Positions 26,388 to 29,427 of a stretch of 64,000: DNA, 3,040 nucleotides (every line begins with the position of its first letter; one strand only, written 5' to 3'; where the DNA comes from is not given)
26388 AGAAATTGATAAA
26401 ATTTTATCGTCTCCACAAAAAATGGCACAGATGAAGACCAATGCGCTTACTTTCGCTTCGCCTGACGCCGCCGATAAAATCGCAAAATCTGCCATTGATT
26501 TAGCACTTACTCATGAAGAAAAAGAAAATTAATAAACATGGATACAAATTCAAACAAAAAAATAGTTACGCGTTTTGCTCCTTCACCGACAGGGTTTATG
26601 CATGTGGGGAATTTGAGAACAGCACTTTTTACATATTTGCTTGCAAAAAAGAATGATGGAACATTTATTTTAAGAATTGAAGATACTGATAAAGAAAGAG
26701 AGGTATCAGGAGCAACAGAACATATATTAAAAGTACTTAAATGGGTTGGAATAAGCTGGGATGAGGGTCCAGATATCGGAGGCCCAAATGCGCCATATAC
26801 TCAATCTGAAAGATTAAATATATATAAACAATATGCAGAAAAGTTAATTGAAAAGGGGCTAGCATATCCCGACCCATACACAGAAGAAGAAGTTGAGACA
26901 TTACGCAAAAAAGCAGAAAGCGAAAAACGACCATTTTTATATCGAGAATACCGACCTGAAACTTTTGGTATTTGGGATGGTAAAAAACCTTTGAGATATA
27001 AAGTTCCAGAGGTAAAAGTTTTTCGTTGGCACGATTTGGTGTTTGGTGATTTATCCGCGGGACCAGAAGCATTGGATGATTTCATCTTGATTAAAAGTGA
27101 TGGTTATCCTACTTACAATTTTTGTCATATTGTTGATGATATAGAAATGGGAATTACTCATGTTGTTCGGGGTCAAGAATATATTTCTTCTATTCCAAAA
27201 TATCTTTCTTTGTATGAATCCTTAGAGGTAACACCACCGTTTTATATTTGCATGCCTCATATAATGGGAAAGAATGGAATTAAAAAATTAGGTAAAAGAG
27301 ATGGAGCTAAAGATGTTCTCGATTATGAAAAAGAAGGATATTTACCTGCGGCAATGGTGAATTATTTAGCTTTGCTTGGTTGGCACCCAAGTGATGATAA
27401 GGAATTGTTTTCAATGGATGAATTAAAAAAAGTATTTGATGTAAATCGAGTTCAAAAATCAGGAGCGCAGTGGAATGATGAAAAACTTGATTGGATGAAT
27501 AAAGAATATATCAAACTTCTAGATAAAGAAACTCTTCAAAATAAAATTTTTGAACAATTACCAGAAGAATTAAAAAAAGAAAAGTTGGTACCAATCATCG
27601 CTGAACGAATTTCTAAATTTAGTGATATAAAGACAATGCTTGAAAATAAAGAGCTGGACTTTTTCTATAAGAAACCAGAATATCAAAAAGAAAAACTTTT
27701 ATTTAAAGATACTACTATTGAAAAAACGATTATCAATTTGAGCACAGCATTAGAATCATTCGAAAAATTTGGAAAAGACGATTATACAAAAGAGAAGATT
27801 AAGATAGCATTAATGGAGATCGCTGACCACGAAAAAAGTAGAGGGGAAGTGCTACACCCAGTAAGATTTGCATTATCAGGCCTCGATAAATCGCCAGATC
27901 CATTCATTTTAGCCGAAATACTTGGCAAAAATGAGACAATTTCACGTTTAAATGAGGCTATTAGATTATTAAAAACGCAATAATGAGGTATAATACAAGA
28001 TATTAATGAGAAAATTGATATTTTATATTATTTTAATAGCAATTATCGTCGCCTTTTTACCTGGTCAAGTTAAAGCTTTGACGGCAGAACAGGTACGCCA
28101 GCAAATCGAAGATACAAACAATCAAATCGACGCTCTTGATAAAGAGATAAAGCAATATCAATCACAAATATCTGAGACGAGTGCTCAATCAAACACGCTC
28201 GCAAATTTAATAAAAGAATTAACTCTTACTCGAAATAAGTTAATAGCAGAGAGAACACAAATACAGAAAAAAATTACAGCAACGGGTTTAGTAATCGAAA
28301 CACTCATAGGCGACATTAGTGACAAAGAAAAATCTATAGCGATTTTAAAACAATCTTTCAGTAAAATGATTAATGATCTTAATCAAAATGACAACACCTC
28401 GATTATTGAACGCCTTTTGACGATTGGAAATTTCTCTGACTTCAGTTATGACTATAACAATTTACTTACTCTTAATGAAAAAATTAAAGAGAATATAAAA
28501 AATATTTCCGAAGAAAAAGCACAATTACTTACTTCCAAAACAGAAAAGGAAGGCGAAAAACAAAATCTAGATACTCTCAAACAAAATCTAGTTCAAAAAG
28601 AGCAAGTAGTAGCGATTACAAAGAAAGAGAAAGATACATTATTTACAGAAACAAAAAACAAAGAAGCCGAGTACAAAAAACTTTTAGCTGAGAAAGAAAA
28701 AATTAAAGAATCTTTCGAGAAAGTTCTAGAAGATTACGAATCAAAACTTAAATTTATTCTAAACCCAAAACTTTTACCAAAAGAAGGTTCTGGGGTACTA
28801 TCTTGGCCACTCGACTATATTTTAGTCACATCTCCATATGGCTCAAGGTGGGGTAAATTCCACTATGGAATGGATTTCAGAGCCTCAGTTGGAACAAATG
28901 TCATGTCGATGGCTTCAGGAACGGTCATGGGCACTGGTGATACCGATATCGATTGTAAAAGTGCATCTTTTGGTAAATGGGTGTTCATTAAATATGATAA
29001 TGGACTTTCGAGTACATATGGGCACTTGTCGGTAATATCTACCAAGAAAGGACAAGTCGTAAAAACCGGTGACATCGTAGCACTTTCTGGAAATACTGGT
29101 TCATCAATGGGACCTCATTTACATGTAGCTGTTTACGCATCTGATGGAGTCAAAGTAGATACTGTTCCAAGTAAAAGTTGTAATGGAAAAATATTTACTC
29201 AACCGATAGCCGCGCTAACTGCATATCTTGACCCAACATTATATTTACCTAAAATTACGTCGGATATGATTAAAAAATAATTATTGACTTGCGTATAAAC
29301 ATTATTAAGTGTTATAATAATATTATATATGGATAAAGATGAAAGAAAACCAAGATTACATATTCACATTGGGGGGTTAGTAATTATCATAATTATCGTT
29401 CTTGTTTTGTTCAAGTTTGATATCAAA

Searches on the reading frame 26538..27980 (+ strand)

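Call 17: search_protein_families(library=pfam, proteins=[window:26538-27980:+], max_evalue=0.001)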
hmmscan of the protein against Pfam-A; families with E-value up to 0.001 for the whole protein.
window:26538-27980:+ (481 aa): 2 families
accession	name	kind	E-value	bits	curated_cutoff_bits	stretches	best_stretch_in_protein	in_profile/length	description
PF00749.27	tRNA-synt_1c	-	1e-90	304.3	23.4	1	8-319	1-314/314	tRNA synthetases class I (E and Q), catalytic domain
PF19269.4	Anticodon_2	-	9.8e-20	71.8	23.6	1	346-475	15-141/141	Anticodon binding domain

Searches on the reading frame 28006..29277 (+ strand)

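Call 17: search_protein_families(library=pfam, proteins=[window:28006-29277:+], max_evalue=0.001)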
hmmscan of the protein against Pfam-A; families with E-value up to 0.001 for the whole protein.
window:28006-29277:+ (424 aa): 2 families
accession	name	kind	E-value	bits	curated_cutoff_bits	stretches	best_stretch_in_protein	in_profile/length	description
PF01551.29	Peptidase_M23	-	4.8e-24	84.8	28.7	1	284-385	1-95/96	Peptidase family M23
PF20492.3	ERM_helical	-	0.00042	20.8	40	1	27-118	22-113/120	Ezrin/radixin/moesin, alpha-helical domain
